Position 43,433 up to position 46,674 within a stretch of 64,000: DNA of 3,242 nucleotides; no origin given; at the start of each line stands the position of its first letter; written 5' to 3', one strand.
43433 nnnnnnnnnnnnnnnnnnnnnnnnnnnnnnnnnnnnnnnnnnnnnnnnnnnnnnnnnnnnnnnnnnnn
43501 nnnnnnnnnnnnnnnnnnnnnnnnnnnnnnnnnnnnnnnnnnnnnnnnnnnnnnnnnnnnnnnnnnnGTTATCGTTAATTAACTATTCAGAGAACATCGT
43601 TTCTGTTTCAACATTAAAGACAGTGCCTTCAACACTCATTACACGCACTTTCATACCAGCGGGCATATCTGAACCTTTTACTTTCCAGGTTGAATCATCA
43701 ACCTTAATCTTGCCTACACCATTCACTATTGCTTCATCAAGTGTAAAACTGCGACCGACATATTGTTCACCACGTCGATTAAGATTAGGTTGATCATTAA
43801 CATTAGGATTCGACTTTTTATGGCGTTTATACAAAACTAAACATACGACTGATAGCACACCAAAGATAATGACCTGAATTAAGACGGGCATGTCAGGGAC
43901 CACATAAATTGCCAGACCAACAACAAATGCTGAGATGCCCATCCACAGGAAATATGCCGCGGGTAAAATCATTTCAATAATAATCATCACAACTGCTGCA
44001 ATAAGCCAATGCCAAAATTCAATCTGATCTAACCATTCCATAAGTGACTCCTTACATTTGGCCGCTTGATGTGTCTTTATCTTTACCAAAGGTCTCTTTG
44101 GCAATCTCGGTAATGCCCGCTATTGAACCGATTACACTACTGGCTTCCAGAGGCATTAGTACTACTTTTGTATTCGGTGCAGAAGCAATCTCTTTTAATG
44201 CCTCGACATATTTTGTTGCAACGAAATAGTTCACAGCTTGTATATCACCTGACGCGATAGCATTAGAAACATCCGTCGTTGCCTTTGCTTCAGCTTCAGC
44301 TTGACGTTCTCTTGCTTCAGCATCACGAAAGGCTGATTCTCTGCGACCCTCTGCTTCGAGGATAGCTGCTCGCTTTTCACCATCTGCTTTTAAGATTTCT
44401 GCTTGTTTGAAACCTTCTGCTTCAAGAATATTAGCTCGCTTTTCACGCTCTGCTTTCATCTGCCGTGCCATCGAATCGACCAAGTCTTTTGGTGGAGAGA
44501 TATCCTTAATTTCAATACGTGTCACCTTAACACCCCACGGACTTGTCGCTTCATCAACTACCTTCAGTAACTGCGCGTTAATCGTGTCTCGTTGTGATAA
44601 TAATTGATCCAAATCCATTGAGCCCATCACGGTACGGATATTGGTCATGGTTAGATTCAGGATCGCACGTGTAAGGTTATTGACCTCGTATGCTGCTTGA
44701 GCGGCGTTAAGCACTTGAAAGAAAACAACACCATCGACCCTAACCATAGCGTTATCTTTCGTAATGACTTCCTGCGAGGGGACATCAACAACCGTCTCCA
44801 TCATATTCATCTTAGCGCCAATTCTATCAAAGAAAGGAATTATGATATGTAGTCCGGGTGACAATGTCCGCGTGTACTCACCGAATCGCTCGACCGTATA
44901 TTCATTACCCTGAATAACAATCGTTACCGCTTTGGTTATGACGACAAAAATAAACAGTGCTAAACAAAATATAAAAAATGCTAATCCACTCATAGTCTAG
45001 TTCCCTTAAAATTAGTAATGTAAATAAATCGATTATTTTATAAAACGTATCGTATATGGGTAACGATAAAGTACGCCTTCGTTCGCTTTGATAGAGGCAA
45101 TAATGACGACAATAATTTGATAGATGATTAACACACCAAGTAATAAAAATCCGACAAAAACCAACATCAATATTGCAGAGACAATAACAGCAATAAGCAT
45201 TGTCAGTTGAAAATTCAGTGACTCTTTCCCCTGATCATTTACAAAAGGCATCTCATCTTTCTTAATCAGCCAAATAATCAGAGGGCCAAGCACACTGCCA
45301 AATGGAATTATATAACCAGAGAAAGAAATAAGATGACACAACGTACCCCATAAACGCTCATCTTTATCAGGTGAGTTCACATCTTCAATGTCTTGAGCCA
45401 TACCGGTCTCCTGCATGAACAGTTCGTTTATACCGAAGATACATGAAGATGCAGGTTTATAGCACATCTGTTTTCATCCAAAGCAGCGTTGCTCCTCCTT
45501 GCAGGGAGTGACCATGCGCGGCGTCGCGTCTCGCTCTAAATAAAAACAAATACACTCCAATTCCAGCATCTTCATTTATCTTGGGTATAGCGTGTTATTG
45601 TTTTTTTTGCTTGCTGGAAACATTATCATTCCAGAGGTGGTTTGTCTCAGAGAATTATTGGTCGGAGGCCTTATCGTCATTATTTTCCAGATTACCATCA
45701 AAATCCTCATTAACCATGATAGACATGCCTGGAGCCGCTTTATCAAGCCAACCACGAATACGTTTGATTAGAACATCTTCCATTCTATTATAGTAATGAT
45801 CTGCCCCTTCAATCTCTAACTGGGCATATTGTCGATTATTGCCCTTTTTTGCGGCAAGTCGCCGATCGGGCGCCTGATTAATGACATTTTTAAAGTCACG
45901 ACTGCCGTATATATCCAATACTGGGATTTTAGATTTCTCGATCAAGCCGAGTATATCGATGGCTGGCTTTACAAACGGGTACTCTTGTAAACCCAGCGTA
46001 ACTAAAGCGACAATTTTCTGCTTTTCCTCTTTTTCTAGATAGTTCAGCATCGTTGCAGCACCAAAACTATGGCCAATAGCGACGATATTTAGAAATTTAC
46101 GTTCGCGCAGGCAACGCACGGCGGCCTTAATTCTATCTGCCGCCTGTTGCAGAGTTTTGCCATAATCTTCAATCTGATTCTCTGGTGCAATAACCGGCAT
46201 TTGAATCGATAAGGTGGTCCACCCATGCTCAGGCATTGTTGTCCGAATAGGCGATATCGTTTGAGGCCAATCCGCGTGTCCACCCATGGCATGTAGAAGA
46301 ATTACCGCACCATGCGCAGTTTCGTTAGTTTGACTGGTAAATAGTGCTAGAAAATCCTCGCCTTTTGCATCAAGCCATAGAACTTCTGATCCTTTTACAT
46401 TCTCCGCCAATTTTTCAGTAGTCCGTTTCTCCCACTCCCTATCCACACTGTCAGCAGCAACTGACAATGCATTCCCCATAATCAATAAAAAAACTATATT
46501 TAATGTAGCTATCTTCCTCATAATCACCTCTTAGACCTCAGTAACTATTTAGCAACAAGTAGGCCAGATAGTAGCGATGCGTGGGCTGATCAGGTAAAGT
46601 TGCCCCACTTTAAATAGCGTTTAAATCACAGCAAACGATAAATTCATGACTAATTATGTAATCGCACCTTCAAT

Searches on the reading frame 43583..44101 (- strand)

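Call 18: search_protein_families(library=pfam, proteins=[window:43583-44101:-], max_evalue=0.00001)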
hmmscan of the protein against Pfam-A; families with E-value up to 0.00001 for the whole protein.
window:43583-44101:- (172 aa): 1 family
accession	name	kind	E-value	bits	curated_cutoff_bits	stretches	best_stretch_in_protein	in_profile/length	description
PF01957.25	NfeD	-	1.5e-10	41.5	29.1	1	112-165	2-56/57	NfeD-like C-terminal, partner-binding domain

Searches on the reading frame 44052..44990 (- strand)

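Call 18: search_protein_families(library=pfam, proteins=[window:44052-44990:-], max_evalue=0.00001)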
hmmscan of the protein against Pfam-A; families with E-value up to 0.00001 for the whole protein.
window:44052-44990:- (312 aa): 2 families
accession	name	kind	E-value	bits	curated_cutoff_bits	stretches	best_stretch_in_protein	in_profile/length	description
PF01145.31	Band_7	-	8.8e-36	124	23.6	1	25-193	3-174/176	SPFH domain / Band 7 family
PF16200.10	Band_7_C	-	3.2e-06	27.5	29.1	1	241-299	3-60/63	C-terminal region of band_7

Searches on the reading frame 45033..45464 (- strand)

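Call 18: search_protein_families(library=pfam, proteins=[window:45033-45464:-], max_evalue=0.00001)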
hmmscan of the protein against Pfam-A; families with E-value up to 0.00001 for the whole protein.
window:45033-45464:- (143 aa): 1 family
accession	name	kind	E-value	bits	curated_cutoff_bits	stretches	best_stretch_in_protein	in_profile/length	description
PF09685.15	DUF4870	-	1e-40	138.5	25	1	36-142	1-107/107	Domain of unknown function (DUF4870)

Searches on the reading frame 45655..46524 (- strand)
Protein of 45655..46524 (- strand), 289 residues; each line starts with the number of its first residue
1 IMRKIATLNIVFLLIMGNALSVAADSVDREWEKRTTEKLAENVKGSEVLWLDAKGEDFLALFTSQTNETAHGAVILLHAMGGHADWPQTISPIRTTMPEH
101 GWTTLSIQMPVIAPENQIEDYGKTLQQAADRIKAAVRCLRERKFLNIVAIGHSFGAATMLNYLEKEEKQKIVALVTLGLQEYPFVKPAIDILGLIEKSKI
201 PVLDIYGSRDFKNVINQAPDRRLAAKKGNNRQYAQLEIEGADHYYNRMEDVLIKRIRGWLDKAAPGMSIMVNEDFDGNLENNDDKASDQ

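Call 18: search_protein_families(library=pfam, proteins=[window:45655-46524:-], max_evalue=0.00001)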
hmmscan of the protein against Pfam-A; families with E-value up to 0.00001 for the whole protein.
window:45655-46524:- (289 aa): 1 family
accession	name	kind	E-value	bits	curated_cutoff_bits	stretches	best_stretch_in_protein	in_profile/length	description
PF12048.14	DUF3530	-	1e-45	156.8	29.8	2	32-114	46-128/310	Protein of unknown function (DUF3530)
